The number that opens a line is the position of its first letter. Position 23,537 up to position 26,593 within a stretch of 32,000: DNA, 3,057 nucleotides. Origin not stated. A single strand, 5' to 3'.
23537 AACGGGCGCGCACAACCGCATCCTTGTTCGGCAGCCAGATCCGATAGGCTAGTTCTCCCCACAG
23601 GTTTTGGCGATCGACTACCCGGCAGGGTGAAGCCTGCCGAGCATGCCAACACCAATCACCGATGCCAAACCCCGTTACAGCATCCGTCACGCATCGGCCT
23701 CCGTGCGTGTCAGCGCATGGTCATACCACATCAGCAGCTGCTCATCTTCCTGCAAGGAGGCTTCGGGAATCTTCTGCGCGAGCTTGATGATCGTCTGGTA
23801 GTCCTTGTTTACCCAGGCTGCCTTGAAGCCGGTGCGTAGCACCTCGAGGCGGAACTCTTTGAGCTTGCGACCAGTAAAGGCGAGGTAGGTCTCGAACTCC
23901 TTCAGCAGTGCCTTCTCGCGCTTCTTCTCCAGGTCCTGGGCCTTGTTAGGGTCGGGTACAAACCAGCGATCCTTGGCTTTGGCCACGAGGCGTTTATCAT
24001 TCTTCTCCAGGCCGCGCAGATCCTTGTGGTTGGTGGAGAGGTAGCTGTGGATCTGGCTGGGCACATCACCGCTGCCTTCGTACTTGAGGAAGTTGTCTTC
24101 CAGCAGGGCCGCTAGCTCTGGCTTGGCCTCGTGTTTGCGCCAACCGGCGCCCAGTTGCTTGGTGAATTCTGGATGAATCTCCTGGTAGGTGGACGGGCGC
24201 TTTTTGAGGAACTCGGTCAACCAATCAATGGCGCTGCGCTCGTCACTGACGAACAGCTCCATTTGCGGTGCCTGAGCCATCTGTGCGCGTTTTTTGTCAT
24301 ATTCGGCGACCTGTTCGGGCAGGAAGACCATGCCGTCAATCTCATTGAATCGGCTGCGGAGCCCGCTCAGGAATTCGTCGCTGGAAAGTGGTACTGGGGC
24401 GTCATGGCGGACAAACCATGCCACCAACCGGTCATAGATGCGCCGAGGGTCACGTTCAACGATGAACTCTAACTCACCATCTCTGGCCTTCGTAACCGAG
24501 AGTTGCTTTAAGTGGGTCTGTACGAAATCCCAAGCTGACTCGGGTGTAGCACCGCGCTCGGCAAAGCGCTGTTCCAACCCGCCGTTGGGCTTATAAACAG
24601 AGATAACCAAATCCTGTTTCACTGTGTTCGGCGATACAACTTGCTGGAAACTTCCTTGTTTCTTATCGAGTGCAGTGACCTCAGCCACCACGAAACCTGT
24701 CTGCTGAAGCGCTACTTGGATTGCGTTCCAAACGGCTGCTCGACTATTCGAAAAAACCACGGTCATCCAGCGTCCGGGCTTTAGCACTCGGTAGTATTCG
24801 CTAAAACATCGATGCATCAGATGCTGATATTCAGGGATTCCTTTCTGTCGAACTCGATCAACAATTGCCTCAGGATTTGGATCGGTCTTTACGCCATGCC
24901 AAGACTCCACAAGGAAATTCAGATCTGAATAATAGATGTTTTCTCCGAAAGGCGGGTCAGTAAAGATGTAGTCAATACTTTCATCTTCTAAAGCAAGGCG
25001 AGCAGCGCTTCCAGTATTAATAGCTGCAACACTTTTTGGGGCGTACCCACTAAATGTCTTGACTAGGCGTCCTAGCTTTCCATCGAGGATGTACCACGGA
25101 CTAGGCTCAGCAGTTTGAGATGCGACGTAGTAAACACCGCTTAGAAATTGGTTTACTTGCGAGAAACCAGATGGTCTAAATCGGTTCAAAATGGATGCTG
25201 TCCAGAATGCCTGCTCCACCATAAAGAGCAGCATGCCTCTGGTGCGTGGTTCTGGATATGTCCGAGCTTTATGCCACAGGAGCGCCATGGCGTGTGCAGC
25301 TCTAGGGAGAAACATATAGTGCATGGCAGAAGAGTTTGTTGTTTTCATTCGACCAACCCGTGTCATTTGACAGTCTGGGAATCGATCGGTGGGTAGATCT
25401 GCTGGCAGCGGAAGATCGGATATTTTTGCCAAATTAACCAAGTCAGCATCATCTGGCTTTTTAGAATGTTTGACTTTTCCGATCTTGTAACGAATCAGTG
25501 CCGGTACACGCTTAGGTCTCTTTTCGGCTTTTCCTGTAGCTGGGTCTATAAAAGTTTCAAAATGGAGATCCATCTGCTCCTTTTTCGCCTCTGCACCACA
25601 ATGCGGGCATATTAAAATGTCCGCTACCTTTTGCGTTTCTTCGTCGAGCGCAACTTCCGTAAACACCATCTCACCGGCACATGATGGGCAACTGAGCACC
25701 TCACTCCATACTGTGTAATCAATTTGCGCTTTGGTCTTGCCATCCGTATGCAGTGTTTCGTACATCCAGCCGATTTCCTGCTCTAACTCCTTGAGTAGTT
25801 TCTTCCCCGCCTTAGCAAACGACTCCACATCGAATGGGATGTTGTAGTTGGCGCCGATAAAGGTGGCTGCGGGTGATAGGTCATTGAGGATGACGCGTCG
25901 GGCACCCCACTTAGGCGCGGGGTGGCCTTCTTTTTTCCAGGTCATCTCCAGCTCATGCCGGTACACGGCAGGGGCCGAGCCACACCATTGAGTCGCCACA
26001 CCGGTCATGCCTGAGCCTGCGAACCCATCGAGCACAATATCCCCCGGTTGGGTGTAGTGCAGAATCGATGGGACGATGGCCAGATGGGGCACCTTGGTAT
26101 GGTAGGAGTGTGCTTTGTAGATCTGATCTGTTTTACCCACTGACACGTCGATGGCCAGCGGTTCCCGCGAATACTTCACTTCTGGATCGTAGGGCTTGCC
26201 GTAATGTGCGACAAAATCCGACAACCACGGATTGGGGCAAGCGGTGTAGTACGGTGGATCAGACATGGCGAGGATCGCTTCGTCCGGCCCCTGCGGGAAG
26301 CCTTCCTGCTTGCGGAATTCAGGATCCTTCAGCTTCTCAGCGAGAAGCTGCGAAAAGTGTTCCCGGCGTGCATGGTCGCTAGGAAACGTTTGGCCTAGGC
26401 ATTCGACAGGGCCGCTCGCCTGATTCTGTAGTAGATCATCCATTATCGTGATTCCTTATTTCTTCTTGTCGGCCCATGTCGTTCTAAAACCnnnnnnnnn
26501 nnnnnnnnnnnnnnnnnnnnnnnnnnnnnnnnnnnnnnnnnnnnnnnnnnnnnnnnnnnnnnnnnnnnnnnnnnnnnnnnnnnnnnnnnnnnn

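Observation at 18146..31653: Complete seven-gene type 3 BREX locus with a WYL (BrxR-like) regulator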

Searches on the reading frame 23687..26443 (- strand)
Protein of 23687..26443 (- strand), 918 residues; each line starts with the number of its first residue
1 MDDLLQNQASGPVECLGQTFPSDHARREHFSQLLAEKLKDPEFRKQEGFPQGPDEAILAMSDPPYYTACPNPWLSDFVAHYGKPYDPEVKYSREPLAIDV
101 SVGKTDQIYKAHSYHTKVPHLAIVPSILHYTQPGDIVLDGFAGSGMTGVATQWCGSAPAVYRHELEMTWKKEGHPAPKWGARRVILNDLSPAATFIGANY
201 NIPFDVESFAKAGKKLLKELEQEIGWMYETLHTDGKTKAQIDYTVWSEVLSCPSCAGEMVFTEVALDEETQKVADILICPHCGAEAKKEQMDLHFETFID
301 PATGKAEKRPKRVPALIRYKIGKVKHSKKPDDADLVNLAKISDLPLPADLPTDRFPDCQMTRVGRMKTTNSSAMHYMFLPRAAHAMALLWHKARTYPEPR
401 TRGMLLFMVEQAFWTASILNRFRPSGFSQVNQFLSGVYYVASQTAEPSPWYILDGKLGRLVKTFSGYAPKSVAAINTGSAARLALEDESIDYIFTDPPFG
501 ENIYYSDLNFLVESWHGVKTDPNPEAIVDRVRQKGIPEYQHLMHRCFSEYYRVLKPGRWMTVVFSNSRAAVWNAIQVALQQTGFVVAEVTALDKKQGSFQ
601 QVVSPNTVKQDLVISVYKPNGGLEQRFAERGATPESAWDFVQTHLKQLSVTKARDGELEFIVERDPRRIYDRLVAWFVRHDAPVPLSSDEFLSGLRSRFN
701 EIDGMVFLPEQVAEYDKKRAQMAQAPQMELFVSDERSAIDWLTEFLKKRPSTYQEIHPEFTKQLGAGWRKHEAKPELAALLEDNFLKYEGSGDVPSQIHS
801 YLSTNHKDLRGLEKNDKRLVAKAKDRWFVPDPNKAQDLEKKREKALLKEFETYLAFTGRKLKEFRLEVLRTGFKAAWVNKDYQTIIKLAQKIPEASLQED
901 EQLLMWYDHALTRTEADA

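Call 4: search_protein_families(library=pfam, proteins=[window:23687-26443:-], max_evalue=0.01)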
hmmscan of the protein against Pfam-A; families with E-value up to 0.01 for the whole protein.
window:23687-26443:- (918 aa): 3 families
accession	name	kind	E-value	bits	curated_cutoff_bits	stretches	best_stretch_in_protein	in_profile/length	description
PF01555.25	N6_N4_Mtase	-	2.6e-15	57.4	26.7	2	112-151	160-199/221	DNA methylase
PF08274.17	Zn_Ribbon_YjdM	-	0.003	18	30.8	1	252-285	5-28/30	PhnA Zinc-Ribbon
PF03602.21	Cons_hypoth95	-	0.0032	17.6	24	0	478-512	102-137/182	Conserved hypothetical protein 95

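Call 5: search_protein_families(library=padloc, proteins=[window:23687-26443:-], max_evalue=0.001)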
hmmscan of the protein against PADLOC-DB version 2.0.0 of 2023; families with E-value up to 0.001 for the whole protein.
window:23687-26443:- (918 aa): 25 families
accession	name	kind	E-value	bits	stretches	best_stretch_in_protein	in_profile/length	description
PDLC02541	PglX|PglXI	-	0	1350.9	1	5-915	11-917/919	PglXI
PDLC03346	MTase_II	-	6.5e-288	955.8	3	239-917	359-1067/1068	Type II methyltransferase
PDLC03312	MTase_II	-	2.1e-72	242.4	3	327-601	965-1245/1344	Type II methyltransferase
PDLC03319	MTase_II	-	1.4e-16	58.4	1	475-620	277-423/503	Type II methyltransferase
PDLC03371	MTase_II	-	4.6e-12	44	2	113-152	190-229/260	Type II methyltransferase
PDLC03228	MTase_II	-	7.1e-09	33.8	1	114-155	144-185/227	Type II methyltransferase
PDLC03353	MTase_II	-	7.5e-09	33.5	1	484-598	22-121/260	Type II methyltransferase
PDLC03380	MTase_II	-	7.6e-09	33.2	1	481-567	254-342/393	Type II methyltransferase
PDLC03325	MTase_II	-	9.3e-09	32.5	1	472-564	274-362/426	Type II methyltransferase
PDLC03216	MTase_II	-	4.1e-07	27.3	0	110-152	192-232/364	Type II methyltransferase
PDLC03233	MTase_II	-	9.1e-07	25.8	1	474-516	477-519/731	Type II methyltransferase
PDLC03321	MTase_II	-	1.1e-06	26.1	0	484-599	27-138/245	Type II methyltransferase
PDLC03738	oMTase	-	2.2e-06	24.7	1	115-152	205-242/376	orphan methyltransferase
PDLC03376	MTase_II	-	5e-06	24.5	0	475-568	111-187/249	Type II methyltransferase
PDLC03299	MTase_II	-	8.3e-06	23.5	0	116-152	198-234/296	Type II methyltransferase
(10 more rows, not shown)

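Call 6: search_protein_families(library=ncbifam, proteins=[window:23687-26443:-], max_evalue=0.001)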
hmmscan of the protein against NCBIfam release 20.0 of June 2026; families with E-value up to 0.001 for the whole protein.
window:23687-26443:- (918 aa): 2 families
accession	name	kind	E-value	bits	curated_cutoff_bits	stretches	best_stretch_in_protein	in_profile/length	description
NF010253.0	PRK13699.1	subfamily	3.7e-07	30.1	244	1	114-155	144-185/226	DNA methyltransferase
NF050803.1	DnaMtaseCcrMCaul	equivalog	2.6e-05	23.3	830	0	109-152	183-224/350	adenine-specific DNA-methyltransferase CcrM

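Call 15: find_related_loci(query=window:23687-26443:-, collection=genome_contigs, flank=10000)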
Query window:23687-26443:- (918 aa) in genome_contigs; peptide patterns used: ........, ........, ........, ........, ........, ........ (x = any residue, [..] = any of these).
68 stretches matched a pattern; 38 encode a relative of the query (tblastn E <= 1e-3); 38 distinct loci.
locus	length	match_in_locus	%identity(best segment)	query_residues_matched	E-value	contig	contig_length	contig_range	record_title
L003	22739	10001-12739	82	3-915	0e+0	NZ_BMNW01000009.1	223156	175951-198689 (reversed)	Pseudomonas asuensis strain JCM 13501 sequence009, whole genome shotgun sequence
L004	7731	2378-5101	83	11-918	0e+0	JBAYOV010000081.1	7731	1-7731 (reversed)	MAG: Rhodocyclaceae bacterium isolate SO_2016_LW2_122 scaffold21136_LW138R_2016, whole genome shotgun sequence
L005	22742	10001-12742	81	3-915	0e+0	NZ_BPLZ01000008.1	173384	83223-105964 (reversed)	Pseudomonas sp. NCCP-436 Sequence08, whole genome shotgun sequence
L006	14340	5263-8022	81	1-918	0e+0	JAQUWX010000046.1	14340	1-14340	MAG: Alphaproteobacteria bacterium isolate STD2_20 NODE_15964_length_14340_cov_15.515303_Sandtown_D2, whole genome shotg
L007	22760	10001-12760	78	1-917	0e+0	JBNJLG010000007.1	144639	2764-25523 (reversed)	MAG: Pseudomonadota bacterium isolate 919 7, whole genome shotgun sequence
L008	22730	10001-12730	75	8-915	0e+0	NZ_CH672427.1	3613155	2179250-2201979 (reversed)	Nitrococcus mobilis Nb-231 scf_1099646003885, whole genome shotgun sequence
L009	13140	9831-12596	72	1-915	0e+0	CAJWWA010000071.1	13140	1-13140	MAG TPA_asm: uncultured Halieaceae bacterium isolate ERR599053_bin.87_MetaBAT_v2.12.1_MAG genome assembly, contig: NODE_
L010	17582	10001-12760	73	1-918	0e+0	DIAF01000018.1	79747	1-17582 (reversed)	MAG TPA_asm: Halieaceae bacterium UBA5085 UBA5085_contig_170, whole genome shotgun sequence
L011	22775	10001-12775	72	1-916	0e+0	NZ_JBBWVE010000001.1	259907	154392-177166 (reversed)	MAG: Thiocapsa sp. C3-3m C3-3m-Cardenillas-CDS2, whole genome shotgun sequence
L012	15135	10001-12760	71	1-918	0e+0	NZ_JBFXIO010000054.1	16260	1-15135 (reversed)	MAG: Piscinibacter sp. isolate CA_2019_TPIn_3 NODE_12065_length_16260_cov_4.691192_TPIn, whole genome shotgun sequence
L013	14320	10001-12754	71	1-915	0e+0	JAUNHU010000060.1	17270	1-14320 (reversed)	MAG: Lautropia sp. isolate S28M_Sa_6 NODE_1031_length_17270_cov_41.371072, whole genome shotgun sequence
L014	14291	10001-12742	70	4-917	0e+0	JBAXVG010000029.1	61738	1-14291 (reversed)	MAG: Desulfuromonadales bacterium isolate ELA681 MAG681_29, whole genome shotgun sequence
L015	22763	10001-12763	70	1-915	0e+0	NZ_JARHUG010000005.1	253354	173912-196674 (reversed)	Aliiglaciecola sp. CAU 1673 contig5, whole genome shotgun sequence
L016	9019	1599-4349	67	10-915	0e+0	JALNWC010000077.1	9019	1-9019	MAG: Rhodoferax sp. isolate SO_2016_LW1 bin 11 scaffold10179_LW64-88_2016, whole genome shotgun sequence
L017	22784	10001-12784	71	1-915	0e+0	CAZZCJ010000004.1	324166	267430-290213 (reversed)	MAG TPA_asm: uncultured Halomonas sp. isolate binchicken_co315_77 genome assembly, contig: NODE_22_length_324166_cov_74.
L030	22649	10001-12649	55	1-918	0e+0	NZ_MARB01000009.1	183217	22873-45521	Candidatus Thiodiazotropha endolucinida strain COS CODIS_contig000009, whole genome shotgun sequence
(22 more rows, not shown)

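Call 59: search_protein_families(library=pfam, proteins=[L030:18203-20470:+, L030:122-2821:-, L030:2831-3910:-], max_evalue=0.001)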
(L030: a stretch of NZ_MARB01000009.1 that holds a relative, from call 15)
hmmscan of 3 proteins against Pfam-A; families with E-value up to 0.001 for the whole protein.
L030:18203-20470:+ (755 aa): 1 family
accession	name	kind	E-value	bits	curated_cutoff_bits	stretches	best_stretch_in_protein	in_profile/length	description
PF10011.15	DUF2254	-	0.00092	18.5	28.8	0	49-206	11-168/368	Predicted membrane protein (DUF2254)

L030:122-2821:- (899 aa): 3 families
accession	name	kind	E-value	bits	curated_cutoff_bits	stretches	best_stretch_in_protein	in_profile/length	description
PF13166.12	AAA_13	-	8.5e-23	81.4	36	1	405-723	256-582/713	AAA domain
PF13304.12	AAA_21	-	6.7e-11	43.2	27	1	649-716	238-304/304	AAA domain, putative AbiEii toxin, Type IV TA system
PF02463.25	SMC_N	-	1.1e-09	38.4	40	1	482-713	135-200/220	RecF/RecN/SMC N terminal domain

L030:2831-3910:- (359 aa): 0 families

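Call 74: search_solved_structures(query=window:23687-26443:-, max_evalue=0.01)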
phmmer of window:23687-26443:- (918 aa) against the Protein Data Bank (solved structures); distinct sequences matched with E-value up to 0.01: 1.
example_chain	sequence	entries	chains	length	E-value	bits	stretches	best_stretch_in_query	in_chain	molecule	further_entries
6pbd_A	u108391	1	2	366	0.0047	18.2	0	111-156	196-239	Modification methylase CcrMI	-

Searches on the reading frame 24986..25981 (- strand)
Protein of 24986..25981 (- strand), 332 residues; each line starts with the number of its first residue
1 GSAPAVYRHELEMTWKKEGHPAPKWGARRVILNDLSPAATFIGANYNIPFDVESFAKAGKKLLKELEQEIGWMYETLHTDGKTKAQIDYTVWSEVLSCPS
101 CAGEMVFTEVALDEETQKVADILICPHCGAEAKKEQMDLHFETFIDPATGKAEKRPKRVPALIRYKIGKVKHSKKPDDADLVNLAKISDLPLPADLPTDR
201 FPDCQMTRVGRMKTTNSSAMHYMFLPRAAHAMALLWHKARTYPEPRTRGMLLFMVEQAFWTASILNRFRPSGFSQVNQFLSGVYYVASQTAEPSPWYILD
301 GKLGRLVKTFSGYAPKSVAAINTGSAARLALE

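Call 55: find_homologous_proteins(query=window:24986-25981:-)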
Query window:24986-25981:- (332 aa): 640 proteins with E <= 0.001 among 7381 candidates; the best 120 are listed.
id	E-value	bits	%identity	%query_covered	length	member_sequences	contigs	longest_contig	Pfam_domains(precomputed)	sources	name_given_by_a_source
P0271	4.2e-171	586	75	100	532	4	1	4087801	PF01555.25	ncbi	ncbi:DNA methyltransferase [Pseudomonas asuensis]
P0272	1.9e-147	509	68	100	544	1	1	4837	PF01555.25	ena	-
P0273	8.1e-142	490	67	92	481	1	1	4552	PF01555.25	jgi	-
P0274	1.9e-138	479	69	89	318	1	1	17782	-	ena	-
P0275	7.5e-137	474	65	95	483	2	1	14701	PF01555.25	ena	-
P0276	2.9e-135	469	74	84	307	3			-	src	-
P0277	7.5e-132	457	61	100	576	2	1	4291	PF01555.25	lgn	-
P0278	9.8e-131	454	60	100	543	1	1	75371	PF01555.25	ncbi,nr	ncbi:MAG: hypothetical protein JNN30_13475, partial [Rhodanobacteraceae bacterium]|nr:hypothetical p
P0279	1.2e-130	453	60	100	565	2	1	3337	PF01555.25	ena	-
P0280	1.8e-130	453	61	100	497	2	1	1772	PF01555.25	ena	-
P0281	2.2e-130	453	60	100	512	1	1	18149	PF01555.25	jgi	jgi:hypothetical protein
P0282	3.0e-129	449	75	77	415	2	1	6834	PF01555.25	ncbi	-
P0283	3.7e-128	445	59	99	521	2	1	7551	PF01555.25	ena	-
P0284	1.1e-127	444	60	100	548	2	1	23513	PF01555.25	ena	-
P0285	1.1e-125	437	58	100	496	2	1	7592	PF01555.25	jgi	-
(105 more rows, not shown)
